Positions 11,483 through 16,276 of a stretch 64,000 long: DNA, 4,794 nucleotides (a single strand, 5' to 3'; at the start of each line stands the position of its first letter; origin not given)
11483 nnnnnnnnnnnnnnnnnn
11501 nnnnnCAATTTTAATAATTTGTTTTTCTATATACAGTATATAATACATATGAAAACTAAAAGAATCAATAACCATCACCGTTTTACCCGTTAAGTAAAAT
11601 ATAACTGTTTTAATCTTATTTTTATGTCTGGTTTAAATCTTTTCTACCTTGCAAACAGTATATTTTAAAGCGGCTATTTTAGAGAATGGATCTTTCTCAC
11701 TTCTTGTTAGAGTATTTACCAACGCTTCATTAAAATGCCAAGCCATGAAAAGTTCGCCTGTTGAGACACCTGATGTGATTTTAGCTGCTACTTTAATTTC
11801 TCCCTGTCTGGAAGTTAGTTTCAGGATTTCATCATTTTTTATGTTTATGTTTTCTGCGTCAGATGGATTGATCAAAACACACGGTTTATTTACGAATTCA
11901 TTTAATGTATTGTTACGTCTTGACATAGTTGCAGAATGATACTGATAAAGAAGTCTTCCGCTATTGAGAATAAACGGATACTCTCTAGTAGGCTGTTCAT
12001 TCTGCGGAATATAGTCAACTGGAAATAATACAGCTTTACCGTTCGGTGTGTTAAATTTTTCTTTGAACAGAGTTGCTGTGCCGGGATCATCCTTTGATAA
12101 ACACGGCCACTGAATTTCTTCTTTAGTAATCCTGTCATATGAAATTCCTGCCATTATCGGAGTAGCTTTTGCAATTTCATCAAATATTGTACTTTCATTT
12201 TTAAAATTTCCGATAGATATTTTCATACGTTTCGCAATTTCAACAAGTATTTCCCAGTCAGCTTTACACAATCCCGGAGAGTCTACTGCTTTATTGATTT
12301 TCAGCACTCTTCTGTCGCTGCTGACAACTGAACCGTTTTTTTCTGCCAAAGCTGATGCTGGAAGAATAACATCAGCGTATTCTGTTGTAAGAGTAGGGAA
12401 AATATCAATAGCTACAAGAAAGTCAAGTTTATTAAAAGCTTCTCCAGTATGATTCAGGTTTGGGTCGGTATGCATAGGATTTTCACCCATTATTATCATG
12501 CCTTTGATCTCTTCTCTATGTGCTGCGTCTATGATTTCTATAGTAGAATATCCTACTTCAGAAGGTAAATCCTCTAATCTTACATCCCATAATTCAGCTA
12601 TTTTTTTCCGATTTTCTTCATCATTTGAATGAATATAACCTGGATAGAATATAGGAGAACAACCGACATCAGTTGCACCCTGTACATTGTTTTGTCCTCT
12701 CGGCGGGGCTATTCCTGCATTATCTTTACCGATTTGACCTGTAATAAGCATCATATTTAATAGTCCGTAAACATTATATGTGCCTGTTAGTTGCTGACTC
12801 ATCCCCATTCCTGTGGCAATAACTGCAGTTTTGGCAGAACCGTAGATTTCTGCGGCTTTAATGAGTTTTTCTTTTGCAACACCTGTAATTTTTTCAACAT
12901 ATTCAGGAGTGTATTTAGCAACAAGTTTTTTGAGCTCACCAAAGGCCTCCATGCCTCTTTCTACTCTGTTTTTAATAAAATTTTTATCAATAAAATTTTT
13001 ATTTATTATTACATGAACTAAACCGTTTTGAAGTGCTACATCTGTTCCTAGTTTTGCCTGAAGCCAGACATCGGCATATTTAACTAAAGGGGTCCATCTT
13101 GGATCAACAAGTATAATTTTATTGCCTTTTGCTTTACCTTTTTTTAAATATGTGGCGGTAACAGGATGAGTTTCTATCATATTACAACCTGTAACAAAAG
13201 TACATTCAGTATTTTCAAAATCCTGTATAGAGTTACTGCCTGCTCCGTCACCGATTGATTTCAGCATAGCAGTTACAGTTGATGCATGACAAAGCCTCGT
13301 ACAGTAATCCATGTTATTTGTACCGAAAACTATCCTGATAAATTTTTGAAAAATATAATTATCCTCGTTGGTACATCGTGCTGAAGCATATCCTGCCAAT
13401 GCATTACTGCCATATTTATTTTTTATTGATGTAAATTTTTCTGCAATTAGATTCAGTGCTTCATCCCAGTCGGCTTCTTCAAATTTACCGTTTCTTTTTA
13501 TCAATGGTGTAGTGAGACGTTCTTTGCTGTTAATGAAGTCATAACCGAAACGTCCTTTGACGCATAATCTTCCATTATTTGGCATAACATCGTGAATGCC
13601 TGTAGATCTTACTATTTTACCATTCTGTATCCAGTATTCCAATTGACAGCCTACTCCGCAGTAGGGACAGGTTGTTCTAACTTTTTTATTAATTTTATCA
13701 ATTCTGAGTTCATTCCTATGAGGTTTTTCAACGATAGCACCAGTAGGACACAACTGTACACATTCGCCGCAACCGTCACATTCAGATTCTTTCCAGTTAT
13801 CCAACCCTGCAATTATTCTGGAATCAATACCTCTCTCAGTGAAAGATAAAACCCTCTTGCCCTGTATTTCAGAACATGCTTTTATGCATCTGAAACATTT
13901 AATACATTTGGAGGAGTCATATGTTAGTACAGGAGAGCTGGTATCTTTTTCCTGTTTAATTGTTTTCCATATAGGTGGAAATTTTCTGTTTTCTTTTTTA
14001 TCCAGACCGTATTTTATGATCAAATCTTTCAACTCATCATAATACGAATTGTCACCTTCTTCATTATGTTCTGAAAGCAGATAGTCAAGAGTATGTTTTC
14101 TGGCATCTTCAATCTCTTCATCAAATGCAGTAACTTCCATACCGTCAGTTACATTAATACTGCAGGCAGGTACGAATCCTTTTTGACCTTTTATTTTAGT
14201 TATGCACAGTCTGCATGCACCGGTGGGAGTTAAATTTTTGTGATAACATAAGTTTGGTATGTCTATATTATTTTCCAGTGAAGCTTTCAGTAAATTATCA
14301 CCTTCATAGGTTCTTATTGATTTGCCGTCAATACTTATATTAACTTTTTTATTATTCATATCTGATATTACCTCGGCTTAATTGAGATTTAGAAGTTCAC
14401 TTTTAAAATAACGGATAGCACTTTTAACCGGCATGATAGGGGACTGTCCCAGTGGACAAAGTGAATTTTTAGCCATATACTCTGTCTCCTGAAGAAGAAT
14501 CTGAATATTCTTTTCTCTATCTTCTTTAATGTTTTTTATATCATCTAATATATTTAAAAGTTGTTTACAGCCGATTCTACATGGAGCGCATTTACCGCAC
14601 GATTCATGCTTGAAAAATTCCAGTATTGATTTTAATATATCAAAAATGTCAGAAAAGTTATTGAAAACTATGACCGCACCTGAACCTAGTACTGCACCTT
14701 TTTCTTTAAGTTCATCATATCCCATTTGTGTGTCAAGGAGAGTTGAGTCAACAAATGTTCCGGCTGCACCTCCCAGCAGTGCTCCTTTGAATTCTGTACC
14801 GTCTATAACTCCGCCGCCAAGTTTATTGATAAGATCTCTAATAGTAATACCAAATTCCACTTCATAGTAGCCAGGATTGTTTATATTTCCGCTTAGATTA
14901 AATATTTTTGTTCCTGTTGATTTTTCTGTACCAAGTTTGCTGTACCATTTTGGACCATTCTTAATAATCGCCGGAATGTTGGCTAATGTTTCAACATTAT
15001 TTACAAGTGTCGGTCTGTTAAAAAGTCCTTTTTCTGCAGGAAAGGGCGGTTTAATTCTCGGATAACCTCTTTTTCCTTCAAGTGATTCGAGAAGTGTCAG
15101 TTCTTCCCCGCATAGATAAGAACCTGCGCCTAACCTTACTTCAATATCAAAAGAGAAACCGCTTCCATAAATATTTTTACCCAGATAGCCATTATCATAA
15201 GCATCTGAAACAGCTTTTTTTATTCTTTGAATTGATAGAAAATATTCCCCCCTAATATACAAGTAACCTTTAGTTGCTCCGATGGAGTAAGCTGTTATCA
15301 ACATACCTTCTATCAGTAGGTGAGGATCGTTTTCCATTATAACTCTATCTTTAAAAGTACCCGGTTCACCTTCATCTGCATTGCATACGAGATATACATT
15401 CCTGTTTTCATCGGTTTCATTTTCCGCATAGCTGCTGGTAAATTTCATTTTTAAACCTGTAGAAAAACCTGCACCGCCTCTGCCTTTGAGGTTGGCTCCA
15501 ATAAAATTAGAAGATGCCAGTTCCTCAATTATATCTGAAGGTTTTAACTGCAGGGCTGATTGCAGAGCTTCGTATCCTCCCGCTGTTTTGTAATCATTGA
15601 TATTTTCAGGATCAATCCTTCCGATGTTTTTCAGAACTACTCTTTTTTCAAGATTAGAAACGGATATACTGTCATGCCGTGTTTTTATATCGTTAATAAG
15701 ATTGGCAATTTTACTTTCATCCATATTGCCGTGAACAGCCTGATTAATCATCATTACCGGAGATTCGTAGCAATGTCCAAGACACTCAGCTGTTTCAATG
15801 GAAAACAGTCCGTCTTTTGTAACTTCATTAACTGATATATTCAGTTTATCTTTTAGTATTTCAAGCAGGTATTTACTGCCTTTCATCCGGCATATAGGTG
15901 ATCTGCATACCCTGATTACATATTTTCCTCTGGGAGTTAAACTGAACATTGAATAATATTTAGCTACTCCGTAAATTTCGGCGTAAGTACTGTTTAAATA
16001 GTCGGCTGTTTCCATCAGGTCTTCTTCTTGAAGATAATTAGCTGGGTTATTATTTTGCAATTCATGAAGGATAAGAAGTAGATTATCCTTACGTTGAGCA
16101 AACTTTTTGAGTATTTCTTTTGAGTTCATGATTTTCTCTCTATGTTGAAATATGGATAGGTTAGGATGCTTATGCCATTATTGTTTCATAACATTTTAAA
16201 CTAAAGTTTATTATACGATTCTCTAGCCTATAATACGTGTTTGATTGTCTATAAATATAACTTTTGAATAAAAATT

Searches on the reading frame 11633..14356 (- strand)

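Call 17: search_protein_families(library=ncbifam, proteins=[window:11633-14356:-], max_evalue=0.00001)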
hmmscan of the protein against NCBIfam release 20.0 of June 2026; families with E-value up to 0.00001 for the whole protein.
window:11633-14356:- (907 aa): 33 families (the best 25 are shown)
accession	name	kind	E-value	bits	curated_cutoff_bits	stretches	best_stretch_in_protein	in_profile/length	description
TIGR01591.1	Fdh-alpha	equivalog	7.1e-235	781.1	666.25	1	228-904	1-672/672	formate dehydrogenase subunit alpha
NF047855.1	AssmNtatRedNasC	equivalog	2.6e-169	564.8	1100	1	217-905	12-707/708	assimilatory nitrate reductase catalytic subunit NasC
NF010055.0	PRK13532.1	equivalog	3.4e-91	306.8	904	3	226-465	43-291/830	nitrate reductase catalytic subunit NapA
NF041323.1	Nitr_red_NasA_Halo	equivalog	1.4e-89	301.4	1000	1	233-899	3-667/673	assimilatory nitrate reductase NasA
TIGR01973.1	NuoG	equivalog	2.6e-89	300.7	470.05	1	7-706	1-605/606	NADH-quinone oxidoreductase subunit NuoG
TIGR01701.1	Fdhalpha-like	subfamily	7.8e-89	298.7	582.15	1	277-904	96-741/744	FdhF/YdeP family oxidoreductase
TIGR01706.1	NAPA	equivalog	2.7e-87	293.9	930.55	3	226-465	43-291/830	periplasmic nitrate reductase subunit alpha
NF005895.0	PRK07860.1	equivalog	7.1e-78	262.5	802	1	3-729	16-675/811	NADH-quinone oxidoreductase subunit G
TIGR01553.1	formate-DH-alph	equivalog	2.1e-70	237.7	814.2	3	216-464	36-303/1009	formate dehydrogenase-N subunit alpha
NF041513.1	formate_DH_Act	exception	1.2e-65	222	1400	2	215-462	32-292/1067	formate dehydrogenase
NF012032.0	PRK15488.1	equivalog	1.7e-58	198.3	694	1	216-714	34-530/759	thiosulfate reductase PhsA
TIGR03479.1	DMSO_red_II_alp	subfamily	3.8e-53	180.8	984.75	2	210-464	45-306/913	molybdopterin-dependent oxidoreductase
TIGR02166.1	dmsA_ynfE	subfamily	2.2e-52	178.2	777.7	1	223-714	42-560/794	DMSO/selenate family reductase complex A subunit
NF040763.1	FeFe_hydrog_A6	exception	1.4e-50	172.3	765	1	5-218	1-215/571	NADH-dependent [FeFe] hydrogenase, group A6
NF005745.0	PRK07569.1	equivalog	2.7e-45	154.6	333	1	6-212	5-211/238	bidirectional hydrogenase complex protein HoxU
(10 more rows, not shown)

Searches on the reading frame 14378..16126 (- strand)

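Call 17: search_protein_families(library=ncbifam, proteins=[window:14378-16126:-], max_evalue=0.00001)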
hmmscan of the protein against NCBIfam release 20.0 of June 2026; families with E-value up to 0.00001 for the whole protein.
window:14378-16126:- (582 aa): 14 families
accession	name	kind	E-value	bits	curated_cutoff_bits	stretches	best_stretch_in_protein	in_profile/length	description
TIGR01959.1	nuoF_fam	equivalog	4.3e-146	486.5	558.65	1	166-578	4-406/410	NADH-quinone oxidoreductase subunit NuoF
NF010120.0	PRK13596.1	equivalog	1.6e-121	405.8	389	1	162-578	6-413/433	NADH-quinone oxidoreductase subunit NuoF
NF008436.0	PRK11278.1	equivalog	6.9e-113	377.9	749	1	173-578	24-422/448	NADH-quinone oxidoreductase subunit NuoF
TIGR01958.1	nuoE_fam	subfamily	1.7e-36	125.6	142.4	1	4-147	4-147/148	NADH-quinone oxidoreductase subunit NuoE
NF005725.0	PRK07539.1-5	equivalog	9.2e-34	116.6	220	1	3-148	26-172/174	NADH-quinone oxidoreductase subunit NuoE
NF005722.0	PRK07539.1-2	equivalog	7.5e-31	107.3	141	1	5-146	16-155/157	NADH-quinone oxidoreductase subunit NuoE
NF004638.0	PRK05988.1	equivalog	8.2e-30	103.7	198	1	3-148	15-158/159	formate dehydrogenase subunit gamma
NF005721.0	PRK07539.1-1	equivalog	5.5e-28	98.1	308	1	2-151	34-181/292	NADH-quinone oxidoreductase subunit NuoE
NF005747.0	PRK07571.1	equivalog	2e-27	95.9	224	1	5-148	28-169/173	bidirectional hydrogenase complex protein HoxE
NF005723.0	PRK07539.1-3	equivalog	1.3e-25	90.2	226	1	29-148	37-157/158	NADH-quinone oxidoreductase subunit NuoE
NF005724.0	PRK07539.1-4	equivalog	1e-21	77.9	280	1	19-153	45-178/240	NADH-quinone oxidoreductase subunit NuoE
NF009040.0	PRK12373.1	equivalog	3.3e-17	63.3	514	1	37-149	58-171/400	NADH-quinone oxidoreductase subunit E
TIGR04481.1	PR_assoc_PrdC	equivalog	1.8e-07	30.3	490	1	211-453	83-282/425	proline reductase-associated electron transfer protein PrdC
TIGR01945.1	rnfC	subfamily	1.9e-06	26.7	245.95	0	187-437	112-315/435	RnfABCDGE type electron transport complex subunit C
